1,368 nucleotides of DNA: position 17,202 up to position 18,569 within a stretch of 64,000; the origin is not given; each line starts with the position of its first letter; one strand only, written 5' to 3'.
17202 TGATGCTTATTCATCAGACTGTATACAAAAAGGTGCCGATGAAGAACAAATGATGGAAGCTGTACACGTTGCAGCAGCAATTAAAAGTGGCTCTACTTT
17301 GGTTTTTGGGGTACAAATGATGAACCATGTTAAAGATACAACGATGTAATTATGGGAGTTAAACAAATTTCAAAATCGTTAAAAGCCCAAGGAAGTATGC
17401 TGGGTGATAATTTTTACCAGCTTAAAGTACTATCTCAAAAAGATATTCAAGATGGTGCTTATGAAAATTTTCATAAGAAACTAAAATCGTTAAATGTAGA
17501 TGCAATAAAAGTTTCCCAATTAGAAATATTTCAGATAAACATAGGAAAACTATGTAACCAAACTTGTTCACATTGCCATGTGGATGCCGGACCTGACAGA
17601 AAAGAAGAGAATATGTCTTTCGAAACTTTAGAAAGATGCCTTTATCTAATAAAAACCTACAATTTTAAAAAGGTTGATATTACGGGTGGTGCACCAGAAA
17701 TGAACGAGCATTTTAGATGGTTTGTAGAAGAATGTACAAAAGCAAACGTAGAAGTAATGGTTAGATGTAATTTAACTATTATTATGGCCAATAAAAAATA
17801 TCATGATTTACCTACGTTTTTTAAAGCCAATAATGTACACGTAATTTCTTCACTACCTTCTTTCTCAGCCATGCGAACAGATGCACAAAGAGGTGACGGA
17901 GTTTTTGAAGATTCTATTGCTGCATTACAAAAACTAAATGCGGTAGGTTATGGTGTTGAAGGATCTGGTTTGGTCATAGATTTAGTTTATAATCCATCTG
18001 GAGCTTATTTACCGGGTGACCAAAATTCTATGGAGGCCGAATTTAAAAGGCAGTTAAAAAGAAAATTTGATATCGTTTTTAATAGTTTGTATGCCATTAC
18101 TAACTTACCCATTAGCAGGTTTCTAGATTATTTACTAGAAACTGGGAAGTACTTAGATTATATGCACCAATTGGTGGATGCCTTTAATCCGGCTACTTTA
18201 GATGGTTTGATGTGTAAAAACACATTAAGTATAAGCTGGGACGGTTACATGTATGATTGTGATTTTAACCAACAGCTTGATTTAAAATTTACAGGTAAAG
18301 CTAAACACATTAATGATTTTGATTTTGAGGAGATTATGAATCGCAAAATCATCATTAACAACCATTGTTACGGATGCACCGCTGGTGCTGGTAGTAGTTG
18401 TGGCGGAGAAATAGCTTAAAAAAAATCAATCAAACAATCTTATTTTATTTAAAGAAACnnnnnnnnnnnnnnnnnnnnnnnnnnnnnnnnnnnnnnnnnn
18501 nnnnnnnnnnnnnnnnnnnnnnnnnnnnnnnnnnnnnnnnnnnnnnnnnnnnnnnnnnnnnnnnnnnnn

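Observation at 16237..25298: Candidate uncharacterised system: ArsS-type radical SAM enzymes in one operon with a SusC/SusD + Na+ symporter import chain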

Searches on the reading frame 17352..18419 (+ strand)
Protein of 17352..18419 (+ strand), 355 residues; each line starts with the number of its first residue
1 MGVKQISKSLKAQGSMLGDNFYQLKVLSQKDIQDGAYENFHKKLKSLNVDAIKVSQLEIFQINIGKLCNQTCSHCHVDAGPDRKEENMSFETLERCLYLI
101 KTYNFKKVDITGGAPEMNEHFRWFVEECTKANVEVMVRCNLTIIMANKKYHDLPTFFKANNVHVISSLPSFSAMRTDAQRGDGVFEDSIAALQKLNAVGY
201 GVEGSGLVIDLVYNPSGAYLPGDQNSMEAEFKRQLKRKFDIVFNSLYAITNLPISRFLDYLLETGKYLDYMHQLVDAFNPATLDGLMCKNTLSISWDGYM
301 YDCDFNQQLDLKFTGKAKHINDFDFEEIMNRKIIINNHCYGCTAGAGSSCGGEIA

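Call 3: search_protein_families(library=pfam, proteins=[window:17352-18419:+])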
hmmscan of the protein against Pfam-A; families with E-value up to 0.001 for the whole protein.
window:17352-18419:+ (355 aa): 2 families
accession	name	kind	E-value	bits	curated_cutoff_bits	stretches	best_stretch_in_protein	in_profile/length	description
PF12345.13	DUF3641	-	9.1e-55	184.8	24.9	1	220-352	1-133/134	Protein of unknown function (DUF3641)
PF04055.27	Radical_SAM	-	9.9e-11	42.5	29.5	1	62-205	1-144/166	Radical SAM superfamily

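Call 4: search_protein_families(library=ncbifam, proteins=[window:17352-18419:+])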
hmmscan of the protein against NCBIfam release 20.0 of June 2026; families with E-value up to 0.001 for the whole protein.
window:17352-18419:+ (355 aa): 26 families (the best 25 are shown)
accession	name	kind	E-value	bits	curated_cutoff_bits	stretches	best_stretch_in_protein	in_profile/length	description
TIGR04167.1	rSAM_SeCys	equivalog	5.6e-129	429.7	300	1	52-354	2-303/303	arsenosugar biosynthesis radical SAM (seleno)protein ArsS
NF050035.1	rSAM_WgK_link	exception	2.1e-13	50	650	1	59-197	10-145/367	radical SAM/SPASM peptide maturase WgkB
TIGR04055.1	rSAM_NirJ2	equivalog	5.2e-09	36.1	500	1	62-202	4-140/326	putative heme d1 biosynthesis radical SAM protein NirJ2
NF001199.0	PRK00164.2-1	equivalog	5.7e-09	35.5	231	1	58-142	12-97/308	GTP 3',8-cyclase MoaA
TIGR03962.1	mycofact_rSAM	equivalog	8.6e-09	35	265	1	65-200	19-149/339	mycofactocin radical SAM maturase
TIGR02668.1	moaA_archaeal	equivalog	1.1e-08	34.4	325.25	1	58-141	10-94/303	GTP 3',8-cyclase MoaA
TIGR04053.2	TIGR04053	equivalog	1.4e-08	34.4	395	1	64-202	14-152/366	TIGR04053 family radical SAM/SPASM domain-containing protein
NF049973.1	radical_Rv1681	equivalog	6.4e-08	31.9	380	1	68-202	82-213/326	Rv1681 family radical SAM protein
TIGR02666.1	moaA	equivalog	1.3e-07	30.9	284.05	1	61-134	13-89/336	GTP 3',8-cyclase MoaA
TIGR03978.1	rSAM_paired_1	equivalog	3.3e-07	29.4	370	1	27-169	54-199/466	His-Xaa-Ser system radical SAM maturase HxsB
TIGR04054.1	rSAM_NirJ1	equivalog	3.8e-07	29.1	650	1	59-202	37-176/387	putative heme d1 biosynthesis radical SAM protein NirJ1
TIGR03963.1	rSAM_QueE_Clost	equivalog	8.8e-07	28.8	260.1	1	43-147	6-108/219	putative 7-carboxy-7-deazaguanine synthase QueE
TIGR04347.1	pseudo_SAM_Halo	equivalog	9.7e-06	25.1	525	1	62-198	42-174/390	TIGR04347 family pseudo-SAM/SPASM protein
TIGR04340.1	rSAM_ACGX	hypoth_equivalog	2.7e-05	23.6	400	1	60-140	5-91/341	radical SAM/SPASM domain protein, ACGX system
NF033640.1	N_Twi_rSAM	subfamily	3.4e-05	23.1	170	1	29-171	80-242/398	twitch domain-containing radical SAM protein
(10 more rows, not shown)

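Call 10: find_related_loci(query=window:17352-18419:+, collection=genome_contigs, flank=10000)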
Query window:17352-18419:+ (355 aa) in genome_contigs; peptide patterns used: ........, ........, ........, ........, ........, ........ (x = any residue, [..] = any of these).
175 stretches matched a pattern; 141 encode a relative of the query (tblastn E <= 1e-3); the best 80 are kept; 80 distinct loci.
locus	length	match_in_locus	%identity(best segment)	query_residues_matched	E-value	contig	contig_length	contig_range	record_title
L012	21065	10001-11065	92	1-355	0e+0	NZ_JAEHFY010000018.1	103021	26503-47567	Pedobacter segetis strain SD-b NODE_18_length_103021_cov_49.303184, whole genome shotgun sequence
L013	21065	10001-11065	92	1-355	0e+0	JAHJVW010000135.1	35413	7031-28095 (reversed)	MAG: Bacteroidetes bacterium isolate OSS_A.mb.40 OSS_A.mb.40_k119_422372, whole genome shotgun sequence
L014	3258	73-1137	92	1-355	0e+0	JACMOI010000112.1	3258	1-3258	MAG: Pseudopedobacter sp. isolate LF-bin-240 FL-bin-240-contig-k141_598414, whole genome shotgun sequence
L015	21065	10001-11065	89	1-355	0e+0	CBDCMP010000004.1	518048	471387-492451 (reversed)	MAG: Pelobium sp. isolate 5db1fc1e-21c4-45e4-8513-76137f709405 genome assembly, contig: contig_4, whole genome shotgun s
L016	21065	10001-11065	89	1-355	0e+0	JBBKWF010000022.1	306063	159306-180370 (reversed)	MAG: Pelobium sp. isolate metabat_bins.309 k119_1377061, whole genome shotgun sequence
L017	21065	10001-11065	88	1-355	0e+0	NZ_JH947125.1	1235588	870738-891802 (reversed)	Pedobacter arcticus A12 Scaffold1, whole genome shotgun sequence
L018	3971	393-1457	88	1-355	0e+0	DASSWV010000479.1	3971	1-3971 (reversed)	MAG TPA_asm: Pelobium sp. isolate SMAG_U632 k141_249068, whole genome shotgun sequence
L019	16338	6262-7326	88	1-355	0e+0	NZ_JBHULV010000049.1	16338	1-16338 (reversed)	Pedobacter alpinus strain KCTC 42456 platanus_K_17_124_49, whole genome shotgun sequence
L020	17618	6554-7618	87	1-355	0e+0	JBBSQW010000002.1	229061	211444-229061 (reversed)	MAG: Sphingobacteriales bacterium isolate SVL1_sbin.2 SVL1_sbin.2_K_580368_L_229061_cov_24.9038, whole genome shotgun se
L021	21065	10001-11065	88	1-355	0e+0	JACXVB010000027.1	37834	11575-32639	MAG: Sphingobacteriales bacterium isolate JN15.004 scaffold_207, whole genome shotgun sequence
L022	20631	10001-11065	86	1-355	0e+0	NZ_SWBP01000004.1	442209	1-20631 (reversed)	Pedobacter cryophilus strain AR-3-17 contig4, whole genome shotgun sequence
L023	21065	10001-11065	83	1-355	0e+0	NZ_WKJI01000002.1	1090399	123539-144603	Pedobacter puniceum strain HX-22-1 Scaffold2_1, whole genome shotgun sequence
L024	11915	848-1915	71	1-355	7e-175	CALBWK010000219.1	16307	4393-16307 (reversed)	MAG: uncultured Saprospiraceae bacterium isolate R2_Bin_MAXBIN__064_sub_1 genome assembly, contig: c_000004019204, whole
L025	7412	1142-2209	71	1-355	3e-174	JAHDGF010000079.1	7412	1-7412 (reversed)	MAG: Saprospiraceae bacterium isolate MAG-4 RZ_27470, whole genome shotgun sequence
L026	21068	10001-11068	70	1-355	2e-172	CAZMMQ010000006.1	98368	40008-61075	MAG TPA_asm: uncultured Saprospiraceae bacterium isolate binchicken_co385_115 genome assembly, contig: NODE_59_length_98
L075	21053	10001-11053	60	5-355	2e-147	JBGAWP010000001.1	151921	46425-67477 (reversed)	MAG: Chitinophagales bacterium isolate MAG_MBR_AS.25 MBRAS-25_NODE_1_length_151921_cov_5.962639, whole genome shotgun se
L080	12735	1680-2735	62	4-355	5e-145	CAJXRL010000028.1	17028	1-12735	MAG TPA_asm: uncultured Flavobacteriales bacterium isolate SRR3933267_bin.1_MetaBAT_v2.12.1_MAG genome assembly, contig:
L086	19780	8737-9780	62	8-355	5e-143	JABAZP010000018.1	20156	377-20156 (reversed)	MAG: Flavobacteriales bacterium isolate HE327_NSB038 NODE_3505_length_20156_cov_30.478732, whole genome shotgun sequence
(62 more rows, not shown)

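Call 20: search_protein_families(library=ncbifam, proteins=[L013:11019-12137:+, L013:12154-12840:+, L013:8897-9571:+, L080:3338-4147:+, L075:11703-12785:+, L086:7642-8361:+, L012:18988-19680:+, L016:8476-8817:-, L017:6065-7483:-])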
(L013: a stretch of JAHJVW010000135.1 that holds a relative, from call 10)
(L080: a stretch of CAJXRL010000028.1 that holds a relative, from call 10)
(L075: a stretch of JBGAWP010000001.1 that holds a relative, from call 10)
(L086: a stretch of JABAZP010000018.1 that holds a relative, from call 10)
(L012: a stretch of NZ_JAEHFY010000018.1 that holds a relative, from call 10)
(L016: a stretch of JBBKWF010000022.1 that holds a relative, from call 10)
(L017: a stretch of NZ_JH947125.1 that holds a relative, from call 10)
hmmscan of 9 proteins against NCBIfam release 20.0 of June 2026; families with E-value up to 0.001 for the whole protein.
L013:11019-12137:+ (372 aa): 32 families (the best 25 are shown)
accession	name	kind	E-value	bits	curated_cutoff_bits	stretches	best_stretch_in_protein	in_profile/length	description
NF008823.0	PRK11873.1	subfamily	4.8e-50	170.5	263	1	23-256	5-239/272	arsenite methyltransferase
NF040538.1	methyl_ArsM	equivalog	2.3e-40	138.9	500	2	26-154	2-128/356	arsinothricin biosynthesis methyltransferase ArsM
NF041537.1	ArsM_AhpD_UU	exception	4.9e-33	114.3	510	1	60-248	49-230/345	arsenite methyltransferase/AhpD domain selenoprotein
NF041536.1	ArsM_DUF2284_UU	exception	1.4e-32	112.6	575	1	62-249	51-231/459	arsenite methyltransferase/DUF2284 domain selenoprotein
NF047649.1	MTase_UXPK_star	exception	2.6e-31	108.7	460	1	59-241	49-224/283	methyltransferase/UXPK-star double selenoprotein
NF038099.1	AsSugarArsM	exception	1.1e-27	97.1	400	1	42-335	16-305/321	arsenosugar biosynthesis arsenite methyltransferase ArsM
NF040539.1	AST_met_ArsM_2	exception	6.7e-18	65.5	240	1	87-272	58-235/262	putative arsinothricin biosynthesis methyltransferase ArsM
NF045667.1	MTase_DVU1556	equivalog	9.5e-18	64.4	155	1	85-248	22-167/213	DVU_1556 family methyltransferase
TIGR02072.1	BioC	equivalog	5e-13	49.4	184.95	1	86-267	35-197/244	malonyl-ACP O-methyltransferase BioC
TIGR01983.1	UbiG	equivalog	5.9e-13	48.7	102.95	1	65-201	33-154/228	bifunctional 2-polyprenyl-6-hydroxyphenol methylase/3-demethylubiquinol 3-O-methyltransferase UbiG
NF001244.0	PRK00216.1-5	equivalog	7.5e-11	41.8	216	1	86-202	49-157/236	bifunctional demethylmenaquinone methyltransferase/2-methoxy-6-polyprenyl-1,4-benzoquinol methylase UbiE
NF043040.1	corrin_prot_MT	hypoth_equivalog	1.4e-10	40.9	180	1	85-207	41-156/216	corrinoid protein-associated methyltransferase CpaM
TIGR01934.1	MenG_MenH_UbiE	subfamily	5.4e-09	35.7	158.35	1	85-201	39-144/223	ubiquinone/menaquinone biosynthesis methyltransferase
NF001242.0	PRK00216.1-3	equivalog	1e-08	34.9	351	1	84-197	69-174/258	bifunctional demethylmenaquinone methyltransferase/2-methoxy-6-polyprenyl-1,4-benzoquinol methylase UbiE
NF052510.1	methyltran_MpqE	exception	3.8e-08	33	335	1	85-196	46-149/234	methyl-plastoquinone biosynthesis methyltransferase MpqE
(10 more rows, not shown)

L013:12154-12840:+ (228 aa): 1 family
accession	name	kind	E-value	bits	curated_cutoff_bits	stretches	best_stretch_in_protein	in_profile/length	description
TIGR04282.1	glyco_like_cofC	hypoth_equivalog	9.6e-19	67.9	134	1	59-172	75-186/189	TIGR04282 family arsenosugar biosynthesis glycosyltransferase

L013:8897-9571:+ (224 aa): 3 families
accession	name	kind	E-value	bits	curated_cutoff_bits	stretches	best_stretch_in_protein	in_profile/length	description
TIGR04282.1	glyco_like_cofC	hypoth_equivalog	2.2e-24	86.3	134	1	31-170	46-185/189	TIGR04282 family arsenosugar biosynthesis glycosyltransferase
TIGR03552.1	F420_cofC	equivalog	0.00034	20.3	105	1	60-138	70-153/196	2-phospho-L-lactate guanylyltransferase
NF047392.1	TransRegTrmBHalo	equivalog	0.0007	18.7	500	1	145-210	80-147/349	HTH-type sugar sensing transcriptional regulator TrmB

L080:3338-4147:+ (269 aa): 11 families
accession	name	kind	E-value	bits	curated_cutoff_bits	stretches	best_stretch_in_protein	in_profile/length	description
NF006054.0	PRK08202.1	equivalog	7.9e-108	360.1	218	1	2-268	6-273/274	purine-nucleoside phosphorylase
TIGR01700.1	PNPH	equivalog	4e-93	311.4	293.35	1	21-266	2-248/249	purine nucleoside phosphorylase I, inosine and guanosine-specific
TIGR01697.1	PNPH-PUNA-XAPA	subfamily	3.3e-90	301.8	197.1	1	20-266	1-246/247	inosine/guanosine/xanthosine phosphorylase family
TIGR01699.1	XAPA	equivalog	7.6e-65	218.9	370.9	1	20-263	1-244/248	xanthosine phosphorylase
TIGR01698.1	PUNP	equivalog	1.3e-60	204.9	302.6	1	21-266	2-244/245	purine-nucleoside phosphorylase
TIGR01694.1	MTAP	equivalog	1.2e-24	87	274.85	1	58-267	31-239/240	S-methyl-5'-thioadenosine phosphorylase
NF006334.0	PRK08564.1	equivalog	1.1e-22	80.4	382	1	18-268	7-249/267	S-methyl-5'-thioadenosine phosphorylase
NF006599.0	PRK09136.1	equivalog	6.5e-18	64.8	223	1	56-266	31-244/247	S-methyl-5'-thioinosine phosphorylase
NF006492.0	PRK08931.1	equivalog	4.1e-17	62.5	437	1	54-256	31-234/291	S-methyl-5'-thioadenosine phosphorylase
NF005876.0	PRK07823.1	equivalog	7.6e-14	51.5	306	1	57-233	35-208/267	S-methyl-5'-thioadenosine phosphorylase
NF005657.0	PRK07432.1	equivalog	2.1e-13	50.1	453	1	18-248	3-229/291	S-methyl-5'-thioadenosine phosphorylase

L075:11703-12785:+ (360 aa): 2 families
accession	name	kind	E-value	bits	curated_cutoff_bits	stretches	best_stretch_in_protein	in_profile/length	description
NF053884.1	SulfPermCysPBac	equivalog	4.1e-25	88.4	400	2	222-350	178-308/354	sulfate permease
NF033774.1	phos_trans_PitA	exception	1.5e-19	70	800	1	249-360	384-498/498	inorganic phosphate transporter PitA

L086:7642-8361:+ (239 aa): 0 families

L012:18988-19680:+ (230 aa): 2 families
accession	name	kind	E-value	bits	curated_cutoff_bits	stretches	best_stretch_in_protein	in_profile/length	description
TIGR04282.1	glyco_like_cofC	hypoth_equivalog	3.2e-27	95.5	134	1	48-176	64-188/189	TIGR04282 family arsenosugar biosynthesis glycosyltransferase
TIGR03552.1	F420_cofC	equivalog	2.1e-06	27.5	105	1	60-144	70-154/196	2-phospho-L-lactate guanylyltransferase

L016:8476-8817:- (113 aa): 10 families
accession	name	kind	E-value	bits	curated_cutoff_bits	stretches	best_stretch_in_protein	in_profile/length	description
NF033788.1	HTH_metalloreg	subfamily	6.7e-20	70.7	55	1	28-102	2-76/77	metalloregulator ArsR/SmtB family transcription factor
NF052532.1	TransRegPagRBaca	equivalog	7.9e-15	54.8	170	1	18-103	8-95/99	transcriptional repressor PagR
NF033789.1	repress_SdpR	subfamily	7.1e-13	48.3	100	1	31-96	2-66/79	autorepressor SdpR family transcription factor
NF045707.1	Dbac_1936_reg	equivalog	2.1e-12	46.9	115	1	22-108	2-87/99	ArsR/SmtB-type metalloregulator TsoR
NF041413.1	ArsR_Rv2640c_fam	equivalog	3.8e-12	46.6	155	1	21-108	27-115/118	Rv2640c family ArsR-like transcriptional regulator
NF040642.1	sulf_sens_BigR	equivalog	5.2e-12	45.7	155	1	24-111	7-93/95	sulfite-sensing transcriptional repressor BigR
NF007528.0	PRK10141.1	subfamily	6.3e-08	32.5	97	1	30-95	9-74/117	metalloregulator ArsR/SmtB family transcription factor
NF047906.1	CdPbTransRegCmtR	equivalog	3.2e-06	27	150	1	22-104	6-87/104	Cd(II)/Pb(II)-sensing metalloregulatory transcriptional regulator CmtR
NF053755.1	MsvR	equivalog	8.2e-05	22.4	220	1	31-84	7-59/236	transcriptional factor MsvR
NF053606.1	Sta1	subfamily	0.00099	19.2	80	0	41-86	24-69/100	Sta1 family transcriptional regulator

L017:6065-7483:- (472 aa): 32 families (the best 25 are shown)
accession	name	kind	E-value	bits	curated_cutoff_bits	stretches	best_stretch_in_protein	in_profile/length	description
TIGR03413.1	GSH_gloB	equivalog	2.7e-20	72.8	200.8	1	19-182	16-164/248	hydroxyacylglutathione hydrolase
NF040641.1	bifunc_ST_SDO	equivalog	7e-20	71.3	625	1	88-223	261-380/423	bifunctional sulfur transferase/dioxygenase Blh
NF006444.0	PRK08762.1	equivalog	1.9e-19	69.6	449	2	359-462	13-117/387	molybdopterin-synthase adenylyltransferase MoeB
NF045521.1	rhoda_near_glyco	subfamily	8.7e-18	64.5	145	2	359-461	16-117/144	rhodanese homology domain-containing protein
NF001195.0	PRK00162.1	equivalog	8.7e-17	61.4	102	1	358-455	2-99/108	thiosulfate sulfurtransferase GlpE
NF007597.0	PRK10241.1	equivalog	7.1e-16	58.3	421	1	19-183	19-166/251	hydroxyacylglutathione hydrolase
NF033105.1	bla_subclass_B3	equivalog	3.1e-11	43.1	240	1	88-138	124-175/257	subclass B3 metallo-beta-lactamase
NF041804.1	MBL_fold_SolJ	exception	2.6e-10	39.9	350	1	20-187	27-183/224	solanimycin biosynthesis MBL-fold hydrolase SolJ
NF008750.0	PRK11784.1-2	equivalog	1.8e-09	37.2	241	0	366-401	5-40/346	tRNA 2-selenouridine(34) synthase MnmH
NF041203.1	rhodanese_LYCAU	equivalog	2.2e-09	37.1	115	1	357-458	17-122/126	rhodanese-related (seleno)protein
TIGR03167.1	tRNA_sel_U_synt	equivalog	2.8e-09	36.8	219.75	0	404-458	64-118/311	tRNA 2-selenouridine(34) synthase MnmH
NF007627.0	PRK10287.1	equivalog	5.7e-09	36.1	102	1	380-450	24-95/104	thiosulfate sulfurtransferase PspE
NF005902.0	PRK07878.1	equivalog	1e-08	34.5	647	1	362-451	288-380/392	adenylyltransferase/sulfurtransferase MoeZ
NF012229.1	bla_class_B_core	domain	2.2e-08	34.3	100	1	18-117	20-136/139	metallo-beta-lactamase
NF001133.1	PRK00142.1-1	equivalog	4.7e-08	32.9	170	1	360-449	105-200/229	oxygen-dependent tRNA uridine(34) hydroxylase TrhO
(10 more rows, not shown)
